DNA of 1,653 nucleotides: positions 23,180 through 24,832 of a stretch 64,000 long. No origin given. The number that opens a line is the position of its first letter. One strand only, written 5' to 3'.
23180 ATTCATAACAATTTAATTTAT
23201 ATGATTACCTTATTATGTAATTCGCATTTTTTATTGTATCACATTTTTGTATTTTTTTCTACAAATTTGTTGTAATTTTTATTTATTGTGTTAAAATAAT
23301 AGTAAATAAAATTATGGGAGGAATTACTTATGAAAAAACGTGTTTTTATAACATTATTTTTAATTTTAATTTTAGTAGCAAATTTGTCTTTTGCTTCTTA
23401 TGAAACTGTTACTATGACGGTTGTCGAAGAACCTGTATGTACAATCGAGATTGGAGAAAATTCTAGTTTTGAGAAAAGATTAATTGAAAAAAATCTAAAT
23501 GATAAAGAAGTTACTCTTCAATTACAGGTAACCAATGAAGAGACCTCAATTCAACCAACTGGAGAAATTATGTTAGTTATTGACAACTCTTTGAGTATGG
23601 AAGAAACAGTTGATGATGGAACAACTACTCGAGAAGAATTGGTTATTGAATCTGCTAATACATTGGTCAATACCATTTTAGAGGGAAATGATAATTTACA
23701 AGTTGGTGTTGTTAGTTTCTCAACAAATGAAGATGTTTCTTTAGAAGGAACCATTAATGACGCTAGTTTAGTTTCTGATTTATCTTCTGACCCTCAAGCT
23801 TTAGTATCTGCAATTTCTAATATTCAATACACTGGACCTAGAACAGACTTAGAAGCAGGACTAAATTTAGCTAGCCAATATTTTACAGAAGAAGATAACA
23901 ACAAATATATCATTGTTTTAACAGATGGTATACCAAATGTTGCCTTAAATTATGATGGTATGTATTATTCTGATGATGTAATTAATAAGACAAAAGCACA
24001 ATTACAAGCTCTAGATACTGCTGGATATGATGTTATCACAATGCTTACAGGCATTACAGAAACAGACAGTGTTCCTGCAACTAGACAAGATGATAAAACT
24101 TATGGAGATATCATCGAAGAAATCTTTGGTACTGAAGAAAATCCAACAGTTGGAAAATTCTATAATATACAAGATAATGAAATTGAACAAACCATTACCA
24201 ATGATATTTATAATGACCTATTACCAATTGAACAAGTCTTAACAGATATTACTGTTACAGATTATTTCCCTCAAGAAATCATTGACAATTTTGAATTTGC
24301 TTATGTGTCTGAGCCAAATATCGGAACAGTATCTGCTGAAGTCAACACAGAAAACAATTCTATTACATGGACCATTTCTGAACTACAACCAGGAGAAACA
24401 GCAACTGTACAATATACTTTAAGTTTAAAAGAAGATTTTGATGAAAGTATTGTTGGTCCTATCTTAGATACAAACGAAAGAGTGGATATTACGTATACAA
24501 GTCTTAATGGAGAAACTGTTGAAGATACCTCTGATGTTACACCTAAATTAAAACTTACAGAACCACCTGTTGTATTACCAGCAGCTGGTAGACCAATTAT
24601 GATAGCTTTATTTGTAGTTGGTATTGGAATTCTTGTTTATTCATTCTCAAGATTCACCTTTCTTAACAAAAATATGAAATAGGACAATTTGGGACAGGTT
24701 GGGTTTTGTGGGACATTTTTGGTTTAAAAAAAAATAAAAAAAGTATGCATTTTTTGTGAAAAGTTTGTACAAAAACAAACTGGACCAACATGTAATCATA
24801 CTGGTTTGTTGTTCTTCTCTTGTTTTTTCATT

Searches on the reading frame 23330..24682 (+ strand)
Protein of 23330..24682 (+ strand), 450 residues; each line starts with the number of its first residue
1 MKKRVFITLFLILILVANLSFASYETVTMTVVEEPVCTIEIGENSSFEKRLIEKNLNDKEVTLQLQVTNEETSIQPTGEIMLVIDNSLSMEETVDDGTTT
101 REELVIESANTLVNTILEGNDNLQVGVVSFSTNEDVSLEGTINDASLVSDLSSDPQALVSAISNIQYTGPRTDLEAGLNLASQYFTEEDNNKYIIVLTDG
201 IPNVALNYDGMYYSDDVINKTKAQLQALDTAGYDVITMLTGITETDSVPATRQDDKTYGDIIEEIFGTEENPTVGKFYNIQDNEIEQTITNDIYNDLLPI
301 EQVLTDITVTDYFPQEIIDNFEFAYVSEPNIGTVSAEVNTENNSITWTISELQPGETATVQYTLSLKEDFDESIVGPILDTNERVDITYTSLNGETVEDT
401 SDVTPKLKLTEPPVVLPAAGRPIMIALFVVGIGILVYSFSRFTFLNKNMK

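Call 72: search_protein_families(library=pfam, proteins=[window:23330-24682:+])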
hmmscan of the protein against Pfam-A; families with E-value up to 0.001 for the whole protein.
window:23330-24682:+ (450 aa): 3 families
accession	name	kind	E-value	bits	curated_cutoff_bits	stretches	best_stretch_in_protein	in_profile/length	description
PF13519.12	VWA_2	-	4.4e-16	59.9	27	1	80-200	1-106/107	von Willebrand factor type A domain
PF00092.34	VWA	-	3.8e-12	47.2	23.8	1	80-213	2-119/174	von Willebrand factor type A domain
PF21426.3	GBS104-like_Ig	-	0.00067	20.9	26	1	329-396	37-103/112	Tip pilin GBS104-like, Ig-like domain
